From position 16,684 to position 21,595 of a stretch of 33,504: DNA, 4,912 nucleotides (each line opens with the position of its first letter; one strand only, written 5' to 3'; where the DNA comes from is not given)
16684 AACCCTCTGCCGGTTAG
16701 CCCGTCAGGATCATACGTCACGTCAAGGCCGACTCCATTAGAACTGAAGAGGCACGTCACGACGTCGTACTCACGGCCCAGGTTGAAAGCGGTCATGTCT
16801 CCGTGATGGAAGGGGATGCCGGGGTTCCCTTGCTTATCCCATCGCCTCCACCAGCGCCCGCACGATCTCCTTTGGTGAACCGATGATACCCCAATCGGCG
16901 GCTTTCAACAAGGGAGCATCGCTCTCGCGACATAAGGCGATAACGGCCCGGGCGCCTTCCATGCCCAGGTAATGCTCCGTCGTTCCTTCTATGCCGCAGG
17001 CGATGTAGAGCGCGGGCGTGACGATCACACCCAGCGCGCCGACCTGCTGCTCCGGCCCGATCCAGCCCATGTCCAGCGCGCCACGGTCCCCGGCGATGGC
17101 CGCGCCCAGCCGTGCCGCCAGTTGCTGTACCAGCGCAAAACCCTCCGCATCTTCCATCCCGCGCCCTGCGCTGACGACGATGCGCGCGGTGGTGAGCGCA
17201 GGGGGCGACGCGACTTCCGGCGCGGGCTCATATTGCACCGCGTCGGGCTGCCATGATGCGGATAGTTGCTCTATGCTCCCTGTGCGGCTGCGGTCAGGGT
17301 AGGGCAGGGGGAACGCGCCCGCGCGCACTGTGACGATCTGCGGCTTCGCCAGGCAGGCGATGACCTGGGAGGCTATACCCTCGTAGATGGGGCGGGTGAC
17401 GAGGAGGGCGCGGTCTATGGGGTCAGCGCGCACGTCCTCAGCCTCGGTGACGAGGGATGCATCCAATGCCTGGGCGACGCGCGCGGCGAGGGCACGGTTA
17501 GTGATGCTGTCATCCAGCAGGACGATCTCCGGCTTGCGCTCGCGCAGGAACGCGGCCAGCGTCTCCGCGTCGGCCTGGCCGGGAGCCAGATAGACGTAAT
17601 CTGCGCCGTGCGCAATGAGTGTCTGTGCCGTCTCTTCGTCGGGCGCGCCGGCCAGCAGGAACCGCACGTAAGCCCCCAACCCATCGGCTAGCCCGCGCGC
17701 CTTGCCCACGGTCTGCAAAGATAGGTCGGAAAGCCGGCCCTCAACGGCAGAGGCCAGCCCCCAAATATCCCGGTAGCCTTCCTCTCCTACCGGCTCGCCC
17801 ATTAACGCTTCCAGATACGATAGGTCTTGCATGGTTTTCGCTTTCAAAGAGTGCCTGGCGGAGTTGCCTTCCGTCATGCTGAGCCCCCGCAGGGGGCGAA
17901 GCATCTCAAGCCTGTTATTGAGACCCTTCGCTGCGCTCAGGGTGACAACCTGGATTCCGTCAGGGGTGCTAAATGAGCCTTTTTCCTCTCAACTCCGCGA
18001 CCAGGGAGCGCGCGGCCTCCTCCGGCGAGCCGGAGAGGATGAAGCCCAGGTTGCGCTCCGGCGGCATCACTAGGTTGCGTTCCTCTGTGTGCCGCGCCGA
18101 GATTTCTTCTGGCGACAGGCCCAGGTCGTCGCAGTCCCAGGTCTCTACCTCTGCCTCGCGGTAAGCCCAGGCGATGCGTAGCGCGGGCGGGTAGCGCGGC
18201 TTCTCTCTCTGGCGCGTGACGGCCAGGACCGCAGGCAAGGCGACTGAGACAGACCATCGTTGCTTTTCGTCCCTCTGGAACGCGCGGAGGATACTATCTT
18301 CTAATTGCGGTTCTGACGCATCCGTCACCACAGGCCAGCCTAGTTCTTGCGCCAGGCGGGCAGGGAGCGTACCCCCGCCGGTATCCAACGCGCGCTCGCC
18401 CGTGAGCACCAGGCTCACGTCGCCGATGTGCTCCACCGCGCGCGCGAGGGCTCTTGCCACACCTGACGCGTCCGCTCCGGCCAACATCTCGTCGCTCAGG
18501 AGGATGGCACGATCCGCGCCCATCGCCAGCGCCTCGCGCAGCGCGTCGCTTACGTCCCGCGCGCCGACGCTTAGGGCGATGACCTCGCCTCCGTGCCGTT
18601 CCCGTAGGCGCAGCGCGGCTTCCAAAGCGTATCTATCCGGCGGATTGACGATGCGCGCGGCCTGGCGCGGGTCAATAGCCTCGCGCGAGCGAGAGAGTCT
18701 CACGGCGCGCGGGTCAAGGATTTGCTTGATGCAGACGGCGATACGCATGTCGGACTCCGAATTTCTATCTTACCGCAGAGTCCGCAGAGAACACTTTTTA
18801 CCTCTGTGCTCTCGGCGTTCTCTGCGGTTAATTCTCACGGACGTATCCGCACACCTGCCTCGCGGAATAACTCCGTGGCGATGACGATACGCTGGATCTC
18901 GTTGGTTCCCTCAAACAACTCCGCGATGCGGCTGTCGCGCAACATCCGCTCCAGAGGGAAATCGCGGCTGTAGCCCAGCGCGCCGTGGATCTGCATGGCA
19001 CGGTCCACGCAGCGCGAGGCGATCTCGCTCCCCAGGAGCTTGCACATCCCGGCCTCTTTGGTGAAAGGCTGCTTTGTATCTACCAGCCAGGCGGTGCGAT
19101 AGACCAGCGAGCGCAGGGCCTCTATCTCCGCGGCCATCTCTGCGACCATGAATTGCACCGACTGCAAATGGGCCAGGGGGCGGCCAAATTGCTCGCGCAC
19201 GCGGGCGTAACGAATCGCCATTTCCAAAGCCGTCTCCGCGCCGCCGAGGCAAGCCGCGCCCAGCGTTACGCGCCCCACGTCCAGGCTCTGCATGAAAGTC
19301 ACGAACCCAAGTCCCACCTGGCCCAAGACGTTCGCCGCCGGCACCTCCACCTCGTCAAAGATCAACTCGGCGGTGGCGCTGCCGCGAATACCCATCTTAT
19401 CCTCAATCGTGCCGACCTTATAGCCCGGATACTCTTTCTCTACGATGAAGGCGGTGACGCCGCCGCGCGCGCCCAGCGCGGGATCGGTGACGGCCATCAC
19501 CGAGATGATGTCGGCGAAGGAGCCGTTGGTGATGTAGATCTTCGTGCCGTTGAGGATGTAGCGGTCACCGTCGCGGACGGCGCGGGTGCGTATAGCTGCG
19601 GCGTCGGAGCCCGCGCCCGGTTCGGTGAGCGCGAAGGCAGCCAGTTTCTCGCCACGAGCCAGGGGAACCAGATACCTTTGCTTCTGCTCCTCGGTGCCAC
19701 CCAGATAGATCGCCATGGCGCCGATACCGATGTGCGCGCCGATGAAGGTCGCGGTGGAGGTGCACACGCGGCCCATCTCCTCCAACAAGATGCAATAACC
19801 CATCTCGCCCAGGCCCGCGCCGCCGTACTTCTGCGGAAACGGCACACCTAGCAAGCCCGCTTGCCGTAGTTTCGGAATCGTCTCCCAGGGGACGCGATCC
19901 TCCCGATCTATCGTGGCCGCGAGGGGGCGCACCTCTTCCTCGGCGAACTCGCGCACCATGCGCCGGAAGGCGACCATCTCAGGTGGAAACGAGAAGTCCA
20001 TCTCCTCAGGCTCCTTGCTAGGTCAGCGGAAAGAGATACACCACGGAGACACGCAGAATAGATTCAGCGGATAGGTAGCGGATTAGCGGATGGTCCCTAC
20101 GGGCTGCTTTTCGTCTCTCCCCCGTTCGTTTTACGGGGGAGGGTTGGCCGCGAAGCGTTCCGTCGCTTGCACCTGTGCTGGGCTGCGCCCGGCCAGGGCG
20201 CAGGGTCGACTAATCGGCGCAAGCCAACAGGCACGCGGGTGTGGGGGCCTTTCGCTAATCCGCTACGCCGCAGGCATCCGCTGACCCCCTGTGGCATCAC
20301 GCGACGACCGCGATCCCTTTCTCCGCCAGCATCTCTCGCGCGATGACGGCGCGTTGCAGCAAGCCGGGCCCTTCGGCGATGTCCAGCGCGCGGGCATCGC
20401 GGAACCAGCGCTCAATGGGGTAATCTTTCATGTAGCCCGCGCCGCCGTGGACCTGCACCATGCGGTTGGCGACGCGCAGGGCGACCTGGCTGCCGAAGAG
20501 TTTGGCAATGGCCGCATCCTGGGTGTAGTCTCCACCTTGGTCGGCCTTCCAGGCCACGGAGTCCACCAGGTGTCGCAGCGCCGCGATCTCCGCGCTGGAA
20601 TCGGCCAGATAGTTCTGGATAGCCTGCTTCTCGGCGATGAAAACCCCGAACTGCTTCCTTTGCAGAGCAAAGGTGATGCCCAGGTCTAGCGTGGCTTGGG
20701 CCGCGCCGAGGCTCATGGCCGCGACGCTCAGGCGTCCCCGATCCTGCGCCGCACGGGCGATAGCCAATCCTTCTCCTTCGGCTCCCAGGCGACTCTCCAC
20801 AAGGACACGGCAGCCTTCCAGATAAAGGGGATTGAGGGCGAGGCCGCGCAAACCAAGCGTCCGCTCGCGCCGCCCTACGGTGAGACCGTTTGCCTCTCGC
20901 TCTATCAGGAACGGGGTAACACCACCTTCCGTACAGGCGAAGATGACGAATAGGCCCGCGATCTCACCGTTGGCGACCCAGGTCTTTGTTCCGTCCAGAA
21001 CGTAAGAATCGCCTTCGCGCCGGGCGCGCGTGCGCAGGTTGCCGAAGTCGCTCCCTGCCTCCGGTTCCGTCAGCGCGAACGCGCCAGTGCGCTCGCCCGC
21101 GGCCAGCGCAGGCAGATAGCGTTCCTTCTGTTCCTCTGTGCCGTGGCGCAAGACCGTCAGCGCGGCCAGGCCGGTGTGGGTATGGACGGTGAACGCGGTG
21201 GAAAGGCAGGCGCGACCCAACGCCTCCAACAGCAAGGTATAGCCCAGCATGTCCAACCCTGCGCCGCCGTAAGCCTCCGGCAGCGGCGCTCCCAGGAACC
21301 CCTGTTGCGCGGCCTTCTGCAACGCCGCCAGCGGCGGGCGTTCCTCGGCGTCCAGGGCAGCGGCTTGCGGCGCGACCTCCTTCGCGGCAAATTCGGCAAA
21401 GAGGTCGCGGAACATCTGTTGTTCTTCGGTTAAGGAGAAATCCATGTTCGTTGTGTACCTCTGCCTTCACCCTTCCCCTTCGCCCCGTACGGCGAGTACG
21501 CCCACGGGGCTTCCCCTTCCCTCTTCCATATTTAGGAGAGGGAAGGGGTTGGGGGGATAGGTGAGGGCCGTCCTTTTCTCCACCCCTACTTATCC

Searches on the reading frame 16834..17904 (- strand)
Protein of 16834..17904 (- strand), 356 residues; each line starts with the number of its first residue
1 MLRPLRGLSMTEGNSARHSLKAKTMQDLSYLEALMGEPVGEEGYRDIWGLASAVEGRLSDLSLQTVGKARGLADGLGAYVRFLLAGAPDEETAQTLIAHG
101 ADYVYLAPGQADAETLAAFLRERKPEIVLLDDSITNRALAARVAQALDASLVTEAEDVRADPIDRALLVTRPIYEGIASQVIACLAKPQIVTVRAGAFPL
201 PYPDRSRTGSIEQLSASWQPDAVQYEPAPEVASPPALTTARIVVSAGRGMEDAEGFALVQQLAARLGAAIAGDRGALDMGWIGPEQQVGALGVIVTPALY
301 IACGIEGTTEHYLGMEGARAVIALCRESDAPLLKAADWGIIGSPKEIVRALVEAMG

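Call 61: search_protein_families(library=pfam, proteins=[window:16834-17904:-], max_evalue=0.00001)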
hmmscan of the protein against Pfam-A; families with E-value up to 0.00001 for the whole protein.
window:16834-17904:- (356 aa): 2 families
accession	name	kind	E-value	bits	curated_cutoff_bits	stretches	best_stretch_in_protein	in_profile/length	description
PF01012.27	ETF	-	8.3e-30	104.4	26.7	1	49-216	3-178/181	Electron transfer flavoprotein domain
PF00766.25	ETF_alpha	-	2.2e-26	92.1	27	1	237-316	2-81/81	Electron transfer flavoprotein FAD-binding domain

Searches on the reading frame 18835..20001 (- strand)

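Call 61: search_protein_families(library=pfam, proteins=[window:18835-20001:-], max_evalue=0.00001)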
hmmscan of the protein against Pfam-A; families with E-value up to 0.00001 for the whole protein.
window:18835-20001:- (388 aa): 4 families
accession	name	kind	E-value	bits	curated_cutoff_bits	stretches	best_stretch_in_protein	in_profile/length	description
PF00441.29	Acyl-CoA_dh_1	-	5.2e-51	173.2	22.4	1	232-378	3-149/150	Acyl-CoA dehydrogenase, C-terminal domain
PF02771.21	Acyl-CoA_dh_N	-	1.3e-37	129.1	22.9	1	8-118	3-113/113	Acyl-CoA dehydrogenase, N-terminal domain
PF02770.24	Acyl-CoA_dh_M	-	1.4e-26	92.9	33.3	1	122-218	1-97/97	Acyl-CoA dehydrogenase, middle domain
PF08028.16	Acyl-CoA_dh_2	-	1.2e-20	74.6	22.7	1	246-367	2-133/134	Acyl-CoA dehydrogenase, C-terminal domain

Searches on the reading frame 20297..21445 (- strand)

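Call 61: search_protein_families(library=pfam, proteins=[window:20297-21445:-], max_evalue=0.00001)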
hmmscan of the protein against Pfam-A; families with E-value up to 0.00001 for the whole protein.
window:20297-21445:- (382 aa): 4 families
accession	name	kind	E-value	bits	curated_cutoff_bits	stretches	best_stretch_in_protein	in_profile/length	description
PF00441.29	Acyl-CoA_dh_1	-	1.5e-41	142.5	22.4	1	224-373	1-150/150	Acyl-CoA dehydrogenase, C-terminal domain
PF02771.21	Acyl-CoA_dh_N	-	2.3e-37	128.3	22.9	1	6-118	1-113/113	Acyl-CoA dehydrogenase, N-terminal domain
PF02770.24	Acyl-CoA_dh_M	-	3.1e-22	79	33.3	1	122-212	1-97/97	Acyl-CoA dehydrogenase, middle domain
PF08028.16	Acyl-CoA_dh_2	-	9.5e-19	68.5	22.7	1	240-354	2-126/134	Acyl-CoA dehydrogenase, C-terminal domain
